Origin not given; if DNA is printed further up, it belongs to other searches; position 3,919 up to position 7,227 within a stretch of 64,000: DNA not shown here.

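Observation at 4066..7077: One-polypeptide ECF sigma factor, TM helix and giant CarbopepD_reg-repeat ectodomain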

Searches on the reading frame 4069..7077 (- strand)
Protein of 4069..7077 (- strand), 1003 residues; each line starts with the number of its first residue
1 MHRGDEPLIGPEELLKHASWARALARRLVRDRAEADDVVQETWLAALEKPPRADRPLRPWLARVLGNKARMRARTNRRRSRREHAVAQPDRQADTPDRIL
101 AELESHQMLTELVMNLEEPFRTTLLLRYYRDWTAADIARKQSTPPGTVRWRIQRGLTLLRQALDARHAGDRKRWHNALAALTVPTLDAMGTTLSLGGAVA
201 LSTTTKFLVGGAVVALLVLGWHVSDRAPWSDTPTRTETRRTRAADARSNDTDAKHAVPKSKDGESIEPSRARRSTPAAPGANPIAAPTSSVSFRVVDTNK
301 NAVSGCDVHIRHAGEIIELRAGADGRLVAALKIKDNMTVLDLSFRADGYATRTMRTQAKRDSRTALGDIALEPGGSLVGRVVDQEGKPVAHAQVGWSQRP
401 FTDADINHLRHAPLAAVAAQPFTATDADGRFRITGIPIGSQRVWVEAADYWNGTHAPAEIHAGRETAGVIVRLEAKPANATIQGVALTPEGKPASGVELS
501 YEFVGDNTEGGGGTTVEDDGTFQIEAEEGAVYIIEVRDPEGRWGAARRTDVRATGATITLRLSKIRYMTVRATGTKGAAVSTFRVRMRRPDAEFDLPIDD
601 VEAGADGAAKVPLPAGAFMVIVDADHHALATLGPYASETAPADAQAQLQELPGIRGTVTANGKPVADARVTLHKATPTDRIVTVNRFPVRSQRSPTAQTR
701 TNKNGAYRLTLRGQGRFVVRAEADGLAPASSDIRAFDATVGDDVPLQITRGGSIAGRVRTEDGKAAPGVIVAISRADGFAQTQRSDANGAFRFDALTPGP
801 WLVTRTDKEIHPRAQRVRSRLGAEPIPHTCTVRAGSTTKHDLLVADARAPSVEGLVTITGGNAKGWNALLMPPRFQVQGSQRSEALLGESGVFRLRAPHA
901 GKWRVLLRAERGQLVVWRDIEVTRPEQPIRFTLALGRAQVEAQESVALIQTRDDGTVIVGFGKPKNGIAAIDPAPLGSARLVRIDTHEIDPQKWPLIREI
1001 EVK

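Call 4: search_protein_families(library=pfam, proteins=[window:4069-7077:-], max_evalue=1)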
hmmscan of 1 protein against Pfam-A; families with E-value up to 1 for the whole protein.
window:4069-7077:- (1003 aa): 20 families
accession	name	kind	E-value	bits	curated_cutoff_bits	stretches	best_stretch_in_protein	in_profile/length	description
PF13620.12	CarboxypepD_reg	-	2.7e-36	124.2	32.3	4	753-817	1-67/82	Carboxypeptidase regulatory-like domain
PF10670.15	DUF4198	-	2.5e-15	57.6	34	2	654-723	149-207/209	Domain of unknown function (DUF4198)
PF04542.20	Sigma70_r2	-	3.1e-11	43.3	24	1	16-79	4-71/71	Sigma-70 region 2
PF13715.12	CarbopepD_reg_2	-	2.2e-08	34.4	32.2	0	423-450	28-55/88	CarboxypepD_reg-like domain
PF20598.4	DUF6795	-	2.7e-07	31.2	27.4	1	654-709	1-43/103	Domain of unknown function (DUF6795)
PF17210.9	SdrD_B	-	1.6e-06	28.7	29.7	1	764-806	22-65/112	SdrD B-like domain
PF08281.18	Sigma70_r4_2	-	3.1e-06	27.2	25.7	1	107-157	2-52/54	Sigma-70, region 4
PF02369.22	Big_1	-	3.3e-06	27.6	34.9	0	655-725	22-82/93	Bacterial Ig-like domain (group 1)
PF00775.27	Dioxygenase_C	-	0.00016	21.6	27.3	1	371-436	24-91/182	Dioxygenase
PF04545.22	Sigma70_r4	-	0.00021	21.2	24.1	1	116-161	5-50/50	Sigma-70, region 4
PF15976.11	CooC_C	-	0.0005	20.5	29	0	509-531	37-60/93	CS1-pili formation C-terminal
PF17802.7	SpaA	-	0.00078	20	23.1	0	760-804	10-57/91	Prealbumin-like fold domain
PF16371.11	MetallophosN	-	0.0035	18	35.6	0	699-719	22-42/77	N terminal of Calcineurin-like phosphoesterase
PF01060.29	TTR-52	-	0.0047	17.9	24.9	0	655-711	1-45/79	Transthyretin-like family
PF22029.2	PhyR_sigma2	-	0.014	15.9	27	1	25-61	12-50/55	Sigma2 domain of PhyR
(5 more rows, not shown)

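Call 5: search_protein_families(library=ncbifam, proteins=[window:4069-7077:-], max_evalue=1)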
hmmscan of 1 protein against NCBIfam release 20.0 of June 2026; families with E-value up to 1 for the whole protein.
window:4069-7077:- (1003 aa): 67 families (the best 25 are shown)
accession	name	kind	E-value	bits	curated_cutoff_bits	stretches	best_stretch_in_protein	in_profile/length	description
NF007227.0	PRK09645.1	subfamily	6.3e-17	62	202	1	17-165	22-172/177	sigma-70 family RNA polymerase sigma factor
TIGR02937.1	sigma70-ECF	superfamily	6.9e-17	61.6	42.9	1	18-163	11-165/165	sigma-70 family RNA polymerase sigma factor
TIGR02983.1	SigE-fam_strep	subfamily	8.3e-17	61.5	141.55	1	23-165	21-160/162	SigE family RNA polymerase sigma factor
NF008888.0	PRK11922.1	equivalog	9.1e-16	58.2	204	1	24-165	46-198/231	RNA polymerase sigma factor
NF009195.0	PRK12543.1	subfamily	2.4e-14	53.2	197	1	27-165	39-180/192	RNA polymerase sigma factor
TIGR02985.1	Sig70_bacteroi1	subfamily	2.7e-13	50.4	126.4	1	22-163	15-162/162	RNA polymerase sigma-70 factor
TIGR02989.1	Sig-70_gvs1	subfamily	1.7e-12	47.6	124.55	1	15-161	8-156/158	RNA polymerase sigma-70 factor, Rhodopirellula/Verrucomicrobium family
NF009172.0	PRK12519.1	subfamily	1.1e-11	44.7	222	1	17-165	38-191/194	RNA polymerase sigma factor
NF007223.0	PRK09641.1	equivalog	3e-11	43.5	209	1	24-164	34-185/187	RNA polymerase sigma factor SigW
NF007228.0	PRK09646.1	subfamily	6.6e-11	42.2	226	1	23-165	45-192/194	ECF RNA polymerase sigma factor SigK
NF007216.0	PRK09638.1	equivalog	7.7e-11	42.1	194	1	27-166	37-177/180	RNA polymerase sigma factor SigY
NF004113.0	PRK05602.1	equivalog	7.9e-11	42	208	1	17-170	54-208/211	RNA polymerase sigma factor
NF009164.0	PRK12511.1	equivalog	1.1e-10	41.4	185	1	15-169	11-165/182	RNA polymerase sigma factor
NF007230.0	PRK09648.1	subfamily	2.2e-10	40.6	209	1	20-165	42-191/195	RNA polymerase sigma factor ShbA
NF009166.1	PRK12513.1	equivalog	2.4e-10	40.4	206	1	27-166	41-189/193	RNA polymerase sigma factor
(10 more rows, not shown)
